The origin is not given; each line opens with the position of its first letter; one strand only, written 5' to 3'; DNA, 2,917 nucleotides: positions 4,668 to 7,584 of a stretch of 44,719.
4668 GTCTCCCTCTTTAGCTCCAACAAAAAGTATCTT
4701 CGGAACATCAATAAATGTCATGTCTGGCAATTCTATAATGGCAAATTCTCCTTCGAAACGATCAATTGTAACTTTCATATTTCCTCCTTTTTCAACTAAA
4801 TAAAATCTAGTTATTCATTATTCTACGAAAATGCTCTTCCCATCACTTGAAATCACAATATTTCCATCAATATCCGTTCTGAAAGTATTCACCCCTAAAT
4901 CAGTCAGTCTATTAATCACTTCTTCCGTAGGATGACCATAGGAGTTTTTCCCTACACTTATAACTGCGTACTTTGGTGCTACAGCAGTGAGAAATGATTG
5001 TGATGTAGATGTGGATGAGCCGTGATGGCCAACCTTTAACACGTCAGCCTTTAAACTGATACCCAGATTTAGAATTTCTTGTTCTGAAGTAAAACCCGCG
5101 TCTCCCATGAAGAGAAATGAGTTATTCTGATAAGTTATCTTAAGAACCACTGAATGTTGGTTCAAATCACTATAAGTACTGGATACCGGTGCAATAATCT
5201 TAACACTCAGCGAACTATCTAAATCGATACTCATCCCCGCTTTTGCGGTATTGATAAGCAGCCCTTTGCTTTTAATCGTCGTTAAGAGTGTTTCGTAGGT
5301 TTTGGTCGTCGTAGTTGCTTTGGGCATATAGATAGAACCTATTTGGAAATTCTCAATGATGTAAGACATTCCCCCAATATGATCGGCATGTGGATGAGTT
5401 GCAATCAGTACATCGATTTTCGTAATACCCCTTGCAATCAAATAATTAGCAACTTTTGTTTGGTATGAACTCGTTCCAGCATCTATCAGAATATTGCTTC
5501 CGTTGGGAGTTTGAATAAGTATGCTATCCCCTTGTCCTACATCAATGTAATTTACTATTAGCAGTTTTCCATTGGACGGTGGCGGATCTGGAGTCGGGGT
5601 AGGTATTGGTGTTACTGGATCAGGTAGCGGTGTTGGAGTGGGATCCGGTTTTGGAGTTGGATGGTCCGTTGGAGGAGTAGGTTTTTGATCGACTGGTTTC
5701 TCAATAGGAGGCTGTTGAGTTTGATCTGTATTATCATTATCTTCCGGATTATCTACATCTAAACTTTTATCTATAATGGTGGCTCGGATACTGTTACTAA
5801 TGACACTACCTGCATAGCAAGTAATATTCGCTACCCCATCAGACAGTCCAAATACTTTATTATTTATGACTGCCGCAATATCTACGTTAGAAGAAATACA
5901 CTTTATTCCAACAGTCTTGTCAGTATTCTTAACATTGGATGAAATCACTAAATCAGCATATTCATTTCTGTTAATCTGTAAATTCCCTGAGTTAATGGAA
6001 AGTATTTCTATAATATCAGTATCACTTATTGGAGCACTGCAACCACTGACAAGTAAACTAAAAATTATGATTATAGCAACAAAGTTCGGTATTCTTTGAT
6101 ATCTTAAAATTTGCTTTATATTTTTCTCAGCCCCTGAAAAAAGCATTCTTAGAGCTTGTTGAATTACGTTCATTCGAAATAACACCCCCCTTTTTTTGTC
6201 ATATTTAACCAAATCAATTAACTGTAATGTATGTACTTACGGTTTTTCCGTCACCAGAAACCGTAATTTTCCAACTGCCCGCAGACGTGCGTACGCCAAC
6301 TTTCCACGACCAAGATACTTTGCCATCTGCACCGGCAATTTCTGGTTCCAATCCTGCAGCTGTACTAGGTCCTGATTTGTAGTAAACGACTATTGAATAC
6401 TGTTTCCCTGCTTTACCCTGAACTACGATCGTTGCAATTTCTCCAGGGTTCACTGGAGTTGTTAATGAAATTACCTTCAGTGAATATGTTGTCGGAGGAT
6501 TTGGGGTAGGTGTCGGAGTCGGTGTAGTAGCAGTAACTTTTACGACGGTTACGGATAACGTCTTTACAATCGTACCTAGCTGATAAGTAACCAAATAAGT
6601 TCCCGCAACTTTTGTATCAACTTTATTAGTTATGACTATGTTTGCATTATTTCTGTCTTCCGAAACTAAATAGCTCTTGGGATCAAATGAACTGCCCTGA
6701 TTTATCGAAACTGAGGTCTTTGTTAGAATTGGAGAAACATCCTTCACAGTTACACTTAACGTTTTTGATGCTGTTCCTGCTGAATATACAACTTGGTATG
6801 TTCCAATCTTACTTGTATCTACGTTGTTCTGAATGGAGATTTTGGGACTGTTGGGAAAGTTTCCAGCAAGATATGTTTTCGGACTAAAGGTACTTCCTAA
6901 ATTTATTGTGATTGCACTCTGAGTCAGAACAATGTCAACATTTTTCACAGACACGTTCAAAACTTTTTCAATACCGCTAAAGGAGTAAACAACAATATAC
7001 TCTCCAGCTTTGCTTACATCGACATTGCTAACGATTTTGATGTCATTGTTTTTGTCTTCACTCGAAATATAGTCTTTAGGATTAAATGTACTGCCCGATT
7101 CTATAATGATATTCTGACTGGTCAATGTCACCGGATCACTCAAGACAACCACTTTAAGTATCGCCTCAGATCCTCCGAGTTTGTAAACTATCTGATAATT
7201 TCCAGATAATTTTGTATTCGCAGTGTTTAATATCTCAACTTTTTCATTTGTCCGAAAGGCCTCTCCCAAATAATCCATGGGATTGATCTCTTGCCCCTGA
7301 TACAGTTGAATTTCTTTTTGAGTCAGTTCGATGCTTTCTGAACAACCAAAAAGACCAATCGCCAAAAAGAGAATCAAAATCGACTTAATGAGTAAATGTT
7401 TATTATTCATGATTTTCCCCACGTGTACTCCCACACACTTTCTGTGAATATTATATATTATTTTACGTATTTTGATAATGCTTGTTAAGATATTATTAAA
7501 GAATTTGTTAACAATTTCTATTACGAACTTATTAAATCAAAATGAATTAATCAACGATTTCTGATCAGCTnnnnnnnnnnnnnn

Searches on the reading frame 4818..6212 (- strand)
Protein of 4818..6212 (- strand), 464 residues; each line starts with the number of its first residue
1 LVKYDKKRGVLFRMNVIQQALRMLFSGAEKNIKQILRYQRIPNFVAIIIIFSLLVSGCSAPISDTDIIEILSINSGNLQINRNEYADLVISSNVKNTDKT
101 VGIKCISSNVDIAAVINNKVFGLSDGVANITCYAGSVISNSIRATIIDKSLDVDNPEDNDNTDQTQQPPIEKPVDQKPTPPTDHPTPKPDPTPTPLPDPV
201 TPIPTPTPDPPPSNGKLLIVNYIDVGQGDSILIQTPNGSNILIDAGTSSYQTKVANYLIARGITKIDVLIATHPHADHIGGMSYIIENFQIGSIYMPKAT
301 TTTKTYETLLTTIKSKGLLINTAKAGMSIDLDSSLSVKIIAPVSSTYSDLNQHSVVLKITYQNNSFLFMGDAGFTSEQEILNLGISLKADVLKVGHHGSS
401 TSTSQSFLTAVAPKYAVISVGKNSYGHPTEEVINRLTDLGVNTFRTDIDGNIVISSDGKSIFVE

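Call 61: search_protein_families(library=pfam, proteins=[window:4818-6212:-], max_evalue=0.001)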
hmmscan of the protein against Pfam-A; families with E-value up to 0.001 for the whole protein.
window:4818-6212:- (464 aa): 4 families
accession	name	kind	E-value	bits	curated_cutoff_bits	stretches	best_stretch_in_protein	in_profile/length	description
PF00753.33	Lactamase_B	-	3.1e-26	93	22.7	1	224-421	2-195/196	Metallo-beta-lactamase superfamily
PF12706.13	Lactamase_B_2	-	1.1e-11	45.2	27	1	240-379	2-150/200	Beta-lactamase superfamily domain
PF16661.11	Lactamase_B_6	-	6.5e-05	22.8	27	1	238-292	6-62/193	Metallo-beta-lactamase superfamily domain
PF25281.1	MBL_MAP1B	-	0.00072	19.1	37.6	0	225-286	28-85/279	MAP1B MBL-like domain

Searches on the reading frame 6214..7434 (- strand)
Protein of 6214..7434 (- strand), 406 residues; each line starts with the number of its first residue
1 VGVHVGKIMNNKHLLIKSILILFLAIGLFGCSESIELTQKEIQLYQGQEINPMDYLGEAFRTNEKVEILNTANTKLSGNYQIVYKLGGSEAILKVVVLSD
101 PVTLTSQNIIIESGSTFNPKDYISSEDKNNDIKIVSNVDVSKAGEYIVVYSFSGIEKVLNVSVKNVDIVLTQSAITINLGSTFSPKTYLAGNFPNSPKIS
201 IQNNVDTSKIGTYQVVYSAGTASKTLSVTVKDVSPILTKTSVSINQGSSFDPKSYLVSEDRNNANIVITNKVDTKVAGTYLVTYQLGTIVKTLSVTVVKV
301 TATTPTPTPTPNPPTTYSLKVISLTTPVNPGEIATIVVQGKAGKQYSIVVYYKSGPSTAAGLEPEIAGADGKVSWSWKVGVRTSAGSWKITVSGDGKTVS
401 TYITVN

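Call 61: search_protein_families(library=pfam, proteins=[window:6214-7434:-], max_evalue=0.001)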
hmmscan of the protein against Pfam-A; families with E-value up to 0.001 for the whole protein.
window:6214-7434:- (406 aa): 3 families
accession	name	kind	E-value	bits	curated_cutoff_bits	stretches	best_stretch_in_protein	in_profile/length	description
PF16403.11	Bact_surface_Ig-like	-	1.2e-22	80.1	27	3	172-222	6-58/71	Bacterial surface protein, Ig-like domain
PF07523.18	Big_3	-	3.6e-13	50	21.2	1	198-230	36-68/68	Bacterial Ig-like domain (group 3)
PF08428.16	Rib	-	1.3e-06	29.4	27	0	105-148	8-54/76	Rib domain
